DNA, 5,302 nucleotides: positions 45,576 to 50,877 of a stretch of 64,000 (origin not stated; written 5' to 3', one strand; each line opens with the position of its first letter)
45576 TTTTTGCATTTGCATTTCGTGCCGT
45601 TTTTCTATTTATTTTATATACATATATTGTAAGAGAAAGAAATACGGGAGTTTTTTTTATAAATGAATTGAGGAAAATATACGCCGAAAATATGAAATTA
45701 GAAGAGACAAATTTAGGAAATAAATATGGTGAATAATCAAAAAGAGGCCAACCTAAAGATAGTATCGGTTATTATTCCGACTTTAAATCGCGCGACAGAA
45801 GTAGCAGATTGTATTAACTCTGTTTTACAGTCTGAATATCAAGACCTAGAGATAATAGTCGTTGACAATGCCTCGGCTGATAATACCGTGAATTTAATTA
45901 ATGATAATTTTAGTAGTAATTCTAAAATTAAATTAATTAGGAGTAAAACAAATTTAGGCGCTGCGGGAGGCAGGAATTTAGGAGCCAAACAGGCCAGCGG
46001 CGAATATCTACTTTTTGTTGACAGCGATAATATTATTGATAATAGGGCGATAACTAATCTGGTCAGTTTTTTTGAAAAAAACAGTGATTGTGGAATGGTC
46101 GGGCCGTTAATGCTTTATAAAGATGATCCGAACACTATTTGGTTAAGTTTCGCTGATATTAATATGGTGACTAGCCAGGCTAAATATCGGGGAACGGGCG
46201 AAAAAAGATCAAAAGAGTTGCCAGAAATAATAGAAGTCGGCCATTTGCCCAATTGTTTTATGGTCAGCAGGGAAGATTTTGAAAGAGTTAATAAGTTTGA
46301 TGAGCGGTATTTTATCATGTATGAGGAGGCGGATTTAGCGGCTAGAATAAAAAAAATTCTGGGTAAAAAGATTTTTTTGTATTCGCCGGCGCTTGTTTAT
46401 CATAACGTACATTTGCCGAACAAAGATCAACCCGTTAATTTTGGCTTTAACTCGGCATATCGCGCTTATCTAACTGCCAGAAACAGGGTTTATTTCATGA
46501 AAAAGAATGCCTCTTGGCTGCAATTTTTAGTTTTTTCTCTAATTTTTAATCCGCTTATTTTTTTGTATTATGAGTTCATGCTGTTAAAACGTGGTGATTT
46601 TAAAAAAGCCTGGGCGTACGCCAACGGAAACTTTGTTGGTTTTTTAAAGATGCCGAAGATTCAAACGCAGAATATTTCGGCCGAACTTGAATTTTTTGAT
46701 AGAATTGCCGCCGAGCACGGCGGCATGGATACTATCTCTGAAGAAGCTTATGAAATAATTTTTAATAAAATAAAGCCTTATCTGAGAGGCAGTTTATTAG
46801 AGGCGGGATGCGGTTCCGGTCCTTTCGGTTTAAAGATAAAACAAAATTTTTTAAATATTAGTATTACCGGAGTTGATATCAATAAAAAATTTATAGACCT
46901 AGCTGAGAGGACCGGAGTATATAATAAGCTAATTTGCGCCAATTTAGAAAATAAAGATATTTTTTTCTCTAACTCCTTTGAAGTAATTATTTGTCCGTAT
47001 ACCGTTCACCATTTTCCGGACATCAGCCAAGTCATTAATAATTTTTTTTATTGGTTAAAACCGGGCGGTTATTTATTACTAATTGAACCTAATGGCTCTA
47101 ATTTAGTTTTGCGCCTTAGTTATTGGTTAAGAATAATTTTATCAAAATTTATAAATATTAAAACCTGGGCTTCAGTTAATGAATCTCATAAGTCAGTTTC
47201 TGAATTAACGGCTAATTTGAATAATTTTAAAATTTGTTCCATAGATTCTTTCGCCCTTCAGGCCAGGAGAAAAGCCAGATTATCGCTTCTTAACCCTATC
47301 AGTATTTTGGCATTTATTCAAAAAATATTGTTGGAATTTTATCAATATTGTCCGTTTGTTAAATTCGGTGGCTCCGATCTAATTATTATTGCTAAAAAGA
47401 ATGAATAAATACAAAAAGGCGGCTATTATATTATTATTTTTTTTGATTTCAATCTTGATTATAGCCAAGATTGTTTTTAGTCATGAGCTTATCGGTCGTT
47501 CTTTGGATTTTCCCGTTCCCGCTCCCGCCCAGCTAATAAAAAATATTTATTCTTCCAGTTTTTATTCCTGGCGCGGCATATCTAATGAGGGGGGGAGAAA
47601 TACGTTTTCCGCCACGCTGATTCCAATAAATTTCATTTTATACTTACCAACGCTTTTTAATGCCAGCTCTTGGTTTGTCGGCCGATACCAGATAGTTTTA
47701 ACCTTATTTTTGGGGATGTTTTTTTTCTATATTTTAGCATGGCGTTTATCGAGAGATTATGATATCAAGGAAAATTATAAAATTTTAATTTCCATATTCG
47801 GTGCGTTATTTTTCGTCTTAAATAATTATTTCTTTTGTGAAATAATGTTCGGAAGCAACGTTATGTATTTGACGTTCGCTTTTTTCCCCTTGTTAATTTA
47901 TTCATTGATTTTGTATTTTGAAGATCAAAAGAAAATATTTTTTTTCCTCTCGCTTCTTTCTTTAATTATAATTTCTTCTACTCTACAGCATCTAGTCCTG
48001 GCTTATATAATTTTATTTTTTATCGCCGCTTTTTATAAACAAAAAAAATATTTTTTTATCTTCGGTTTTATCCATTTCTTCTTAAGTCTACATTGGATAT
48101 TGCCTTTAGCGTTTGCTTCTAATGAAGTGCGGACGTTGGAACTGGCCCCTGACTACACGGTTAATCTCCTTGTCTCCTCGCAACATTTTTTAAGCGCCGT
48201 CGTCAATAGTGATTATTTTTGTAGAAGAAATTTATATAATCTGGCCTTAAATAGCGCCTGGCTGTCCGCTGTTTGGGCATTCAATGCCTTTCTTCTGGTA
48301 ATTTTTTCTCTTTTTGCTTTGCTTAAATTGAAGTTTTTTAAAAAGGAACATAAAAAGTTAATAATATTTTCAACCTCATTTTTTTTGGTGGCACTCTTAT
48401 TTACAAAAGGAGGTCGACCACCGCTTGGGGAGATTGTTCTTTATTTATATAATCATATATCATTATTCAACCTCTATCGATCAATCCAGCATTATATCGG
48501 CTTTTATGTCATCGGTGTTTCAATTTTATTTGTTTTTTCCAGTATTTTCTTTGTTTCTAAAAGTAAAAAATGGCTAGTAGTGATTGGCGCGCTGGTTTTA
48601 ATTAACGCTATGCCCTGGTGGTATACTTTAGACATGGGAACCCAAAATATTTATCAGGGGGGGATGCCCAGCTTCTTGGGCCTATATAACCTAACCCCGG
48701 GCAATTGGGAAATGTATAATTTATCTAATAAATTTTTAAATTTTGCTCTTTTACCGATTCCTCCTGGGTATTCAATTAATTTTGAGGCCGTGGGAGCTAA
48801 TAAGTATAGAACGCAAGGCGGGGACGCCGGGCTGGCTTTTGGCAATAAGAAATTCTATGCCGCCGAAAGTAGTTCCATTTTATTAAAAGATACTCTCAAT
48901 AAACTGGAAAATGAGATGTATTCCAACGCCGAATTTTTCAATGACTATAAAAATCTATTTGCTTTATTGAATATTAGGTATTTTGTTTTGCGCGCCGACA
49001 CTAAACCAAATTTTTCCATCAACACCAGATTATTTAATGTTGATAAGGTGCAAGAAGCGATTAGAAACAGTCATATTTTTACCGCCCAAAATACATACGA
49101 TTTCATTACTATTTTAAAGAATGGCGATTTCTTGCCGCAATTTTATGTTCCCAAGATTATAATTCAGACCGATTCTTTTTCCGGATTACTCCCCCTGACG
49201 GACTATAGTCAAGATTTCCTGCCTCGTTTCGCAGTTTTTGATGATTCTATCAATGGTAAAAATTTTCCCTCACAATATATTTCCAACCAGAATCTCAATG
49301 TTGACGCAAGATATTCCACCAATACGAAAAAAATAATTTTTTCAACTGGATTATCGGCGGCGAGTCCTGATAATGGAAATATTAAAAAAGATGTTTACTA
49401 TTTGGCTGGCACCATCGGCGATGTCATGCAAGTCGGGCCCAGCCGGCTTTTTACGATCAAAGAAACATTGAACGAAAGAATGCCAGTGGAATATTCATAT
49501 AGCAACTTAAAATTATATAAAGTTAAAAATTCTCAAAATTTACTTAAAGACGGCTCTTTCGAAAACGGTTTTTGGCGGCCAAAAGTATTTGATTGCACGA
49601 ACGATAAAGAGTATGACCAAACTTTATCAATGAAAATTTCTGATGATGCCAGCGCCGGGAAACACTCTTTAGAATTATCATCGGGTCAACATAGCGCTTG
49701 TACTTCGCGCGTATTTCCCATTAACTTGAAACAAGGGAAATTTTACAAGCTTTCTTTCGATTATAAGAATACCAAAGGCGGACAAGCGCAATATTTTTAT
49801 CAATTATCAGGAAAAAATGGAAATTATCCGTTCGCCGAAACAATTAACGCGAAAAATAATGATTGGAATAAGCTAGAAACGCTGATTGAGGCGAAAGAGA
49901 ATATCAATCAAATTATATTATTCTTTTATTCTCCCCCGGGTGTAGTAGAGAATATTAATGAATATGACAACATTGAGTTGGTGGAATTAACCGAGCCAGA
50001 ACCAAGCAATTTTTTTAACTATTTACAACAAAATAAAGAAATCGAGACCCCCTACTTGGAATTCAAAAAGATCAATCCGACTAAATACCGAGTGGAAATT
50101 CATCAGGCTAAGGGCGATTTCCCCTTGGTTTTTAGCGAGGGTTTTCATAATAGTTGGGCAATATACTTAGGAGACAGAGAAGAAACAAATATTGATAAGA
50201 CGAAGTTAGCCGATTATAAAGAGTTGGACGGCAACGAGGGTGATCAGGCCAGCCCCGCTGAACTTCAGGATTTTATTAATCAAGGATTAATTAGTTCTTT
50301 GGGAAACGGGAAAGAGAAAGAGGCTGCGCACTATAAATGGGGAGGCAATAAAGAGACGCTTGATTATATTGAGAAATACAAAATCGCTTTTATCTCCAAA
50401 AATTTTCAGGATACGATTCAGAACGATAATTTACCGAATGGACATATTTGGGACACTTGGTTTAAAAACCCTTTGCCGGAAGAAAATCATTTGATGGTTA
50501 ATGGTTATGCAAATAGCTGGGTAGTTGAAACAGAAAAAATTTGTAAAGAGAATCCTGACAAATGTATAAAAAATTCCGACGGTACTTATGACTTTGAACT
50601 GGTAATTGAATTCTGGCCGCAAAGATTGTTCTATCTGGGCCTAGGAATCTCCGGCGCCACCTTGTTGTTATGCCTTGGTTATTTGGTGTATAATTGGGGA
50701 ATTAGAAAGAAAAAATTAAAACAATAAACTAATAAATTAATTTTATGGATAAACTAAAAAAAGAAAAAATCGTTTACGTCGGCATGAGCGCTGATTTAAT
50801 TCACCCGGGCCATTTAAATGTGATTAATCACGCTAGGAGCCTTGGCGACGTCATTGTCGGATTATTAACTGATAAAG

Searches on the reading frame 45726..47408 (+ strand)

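Call 6: search_protein_families(library=pfam, proteins=[window:45726-47408:+])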
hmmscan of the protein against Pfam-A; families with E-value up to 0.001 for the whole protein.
window:45726-47408:+ (560 aa): 11 families
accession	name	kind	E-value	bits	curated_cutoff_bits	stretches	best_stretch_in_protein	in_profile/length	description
PF00535.33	Glycos_transf_2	-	2e-33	116.1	23.3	1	14-185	1-164/168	Glycosyl transferase family 2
PF08242.18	Methyltransf_12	-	2.7e-15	57.3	30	1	358-450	1-98/98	Methyltransferase domain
PF08241.18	Methyltransf_11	-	3.1e-15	57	21.2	1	358-451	1-94/95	Methyltransferase domain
PF13641.12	Glyco_tranf_2_3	-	4.3e-14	53.5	27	1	13-226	3-211/230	Glycosyltransferase like family 2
PF13649.12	Methyltransf_25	-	1.2e-13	51.9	27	1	358-448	2-97/97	Methyltransferase domain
PF10111.15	Glyco_tranf_2_2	-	2.7e-13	50.5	27.3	1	14-227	1-217/276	Glycosyltransferase like family 2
PF13489.12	Methyltransf_23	-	3.4e-13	50.1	27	1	354-459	23-123/164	Methyltransferase domain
PF13847.12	Methyltransf_31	-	4.8e-12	46.2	27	1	357-456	7-113/145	Methyltransferase domain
PF13712.12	Glyco_tranf_2_5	-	4e-07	30.4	27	1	68-204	30-164/210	Glycosyltransferase like family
PF01209.24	Ubie_methyltran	-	1.5e-06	28.2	20.1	1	353-455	46-154/233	ubiE/COQ5 methyltransferase family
PF05175.20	MTS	-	2.6e-05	24.4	23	1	344-452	22-138/170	Methyltransferase small domain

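Call 20: search_protein_families(library=ncbifam, proteins=[window:45726-47408:+], max_evalue=0.01)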
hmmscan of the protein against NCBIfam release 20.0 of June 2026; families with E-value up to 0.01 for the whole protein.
window:45726-47408:+ (560 aa): 46 families (the best 25 are shown)
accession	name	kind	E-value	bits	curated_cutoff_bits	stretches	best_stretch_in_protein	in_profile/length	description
TIGR03965.1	mycofact_glyco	equivalog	1.4e-22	80.2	280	1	9-227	72-281/467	mycofactocin biosynthesis glycosyltransferase MftF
TIGR03937.1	PgaC_IcaA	equivalog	2.1e-22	79.7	422.3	1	4-125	38-159/407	poly-beta-1,6-N-acetyl-D-glucosamine synthase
NF041875.1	EPS_EpsD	equivalog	4.1e-22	79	370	1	13-227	1-207/325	exopolysaccharide biosynthesis glycosyltransferase EpsD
NF047683.1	TeichurnBiosyTuaG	equivalog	1.2e-20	74.2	400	1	11-120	6-115/252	teichuronic acid biosynthesis protein TuaG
NF050050.1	ProtGlycPglI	equivalog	6.3e-19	68.5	500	1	12-117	3-109/306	GalNAc(5)-diNAcBac-PP-undecaprenol beta-1,3-glucosyltransferase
TIGR04283.1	glyco_like_mftF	equivalog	9.8e-19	67.8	182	1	13-211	1-172/221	TIGR04283 family arsenosugar biosynthesis glycosyltransferase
NF007482.0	PRK10073.1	equivalog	1.8e-17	63.4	423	1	11-118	6-112/334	glycosyltransferase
TIGR03111.1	glyc2_xrt_Gpos1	hypoth_equivalog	3.4e-17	62.4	363.95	1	6-133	44-174/439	TIGR03111 family XrtG-associated glycosyltransferase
NF053739.1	GlytfEpsEBac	equivalog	5.4e-17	61.7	450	1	13-134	3-125/265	glycosyltransferase EpsE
NF041394.1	GtaseAglG_Halo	equivalog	2.6e-16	59.8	440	1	13-126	3-117/304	glucosyl-dolichyl phosphate glucuronosyltransferase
NF038299.1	EPS_HpsN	equivalog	8.7e-16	57.8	425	1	12-130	2-120/317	hormogonium polysaccharide biosynthesis glycosyltransferase HpsN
TIGR01556.1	rhamnosyltran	subfamily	1.7e-15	57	200.55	1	37-279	18-257/281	rhamnosyltransferase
NF038302.1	EPS_HpsE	equivalog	2.2e-14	53.1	300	1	14-126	4-121/307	hormogonium polysaccharide biosynthesis glycosyltransferase HpsE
TIGR02072.1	BioC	equivalog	5.9e-13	49.2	184.95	1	355-461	36-141/244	malonyl-ACP O-methyltransferase BioC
TIGR04242.1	nodulat_NodC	equivalog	8.5e-13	48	550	1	8-129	45-169/395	chitooligosaccharide synthase NodC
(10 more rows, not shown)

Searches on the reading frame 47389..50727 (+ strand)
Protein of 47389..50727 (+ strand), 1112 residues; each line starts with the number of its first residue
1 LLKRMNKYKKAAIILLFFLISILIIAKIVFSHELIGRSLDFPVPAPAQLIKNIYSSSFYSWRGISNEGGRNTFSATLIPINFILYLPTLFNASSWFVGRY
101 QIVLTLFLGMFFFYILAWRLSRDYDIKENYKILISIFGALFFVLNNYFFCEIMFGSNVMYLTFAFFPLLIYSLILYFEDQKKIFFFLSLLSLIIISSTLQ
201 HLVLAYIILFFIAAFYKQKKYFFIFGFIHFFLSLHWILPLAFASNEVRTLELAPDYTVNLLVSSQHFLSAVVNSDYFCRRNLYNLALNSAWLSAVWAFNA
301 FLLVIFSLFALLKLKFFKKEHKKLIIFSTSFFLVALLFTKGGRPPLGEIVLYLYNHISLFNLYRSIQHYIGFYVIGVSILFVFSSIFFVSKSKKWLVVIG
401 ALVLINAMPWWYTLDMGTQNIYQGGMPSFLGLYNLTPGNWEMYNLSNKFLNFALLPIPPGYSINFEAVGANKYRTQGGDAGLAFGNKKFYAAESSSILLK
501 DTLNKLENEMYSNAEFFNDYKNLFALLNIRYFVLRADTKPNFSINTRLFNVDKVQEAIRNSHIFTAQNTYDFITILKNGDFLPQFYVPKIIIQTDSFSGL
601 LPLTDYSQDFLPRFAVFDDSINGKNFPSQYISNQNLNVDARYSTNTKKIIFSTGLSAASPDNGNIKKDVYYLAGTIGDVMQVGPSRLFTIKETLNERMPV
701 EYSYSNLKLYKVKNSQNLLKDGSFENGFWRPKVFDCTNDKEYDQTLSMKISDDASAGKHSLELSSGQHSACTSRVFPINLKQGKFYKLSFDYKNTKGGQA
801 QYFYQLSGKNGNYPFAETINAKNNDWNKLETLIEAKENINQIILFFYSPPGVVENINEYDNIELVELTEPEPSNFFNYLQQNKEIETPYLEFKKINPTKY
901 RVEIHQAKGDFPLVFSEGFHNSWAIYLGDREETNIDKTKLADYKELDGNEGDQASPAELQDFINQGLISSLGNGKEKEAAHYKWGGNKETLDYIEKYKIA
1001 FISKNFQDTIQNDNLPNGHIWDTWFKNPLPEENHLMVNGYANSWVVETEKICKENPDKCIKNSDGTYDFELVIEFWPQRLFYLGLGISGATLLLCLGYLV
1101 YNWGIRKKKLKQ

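Call 3: search_protein_families(library=pfam, proteins=[window:47389-50727:+])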
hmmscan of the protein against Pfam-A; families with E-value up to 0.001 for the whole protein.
window:47389-50727:+ (1112 aa): 1 family
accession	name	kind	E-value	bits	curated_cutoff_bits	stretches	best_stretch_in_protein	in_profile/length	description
PF02018.23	CBM_4_9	-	1.3e-06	29.3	25.9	1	717-849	2-132/136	Carbohydrate binding domain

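Call 4: search_protein_families(library=ncbifam, proteins=[window:47389-50727:+])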
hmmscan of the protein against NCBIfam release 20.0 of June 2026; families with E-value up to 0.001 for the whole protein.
window:47389-50727:+ (1112 aa): 0 families
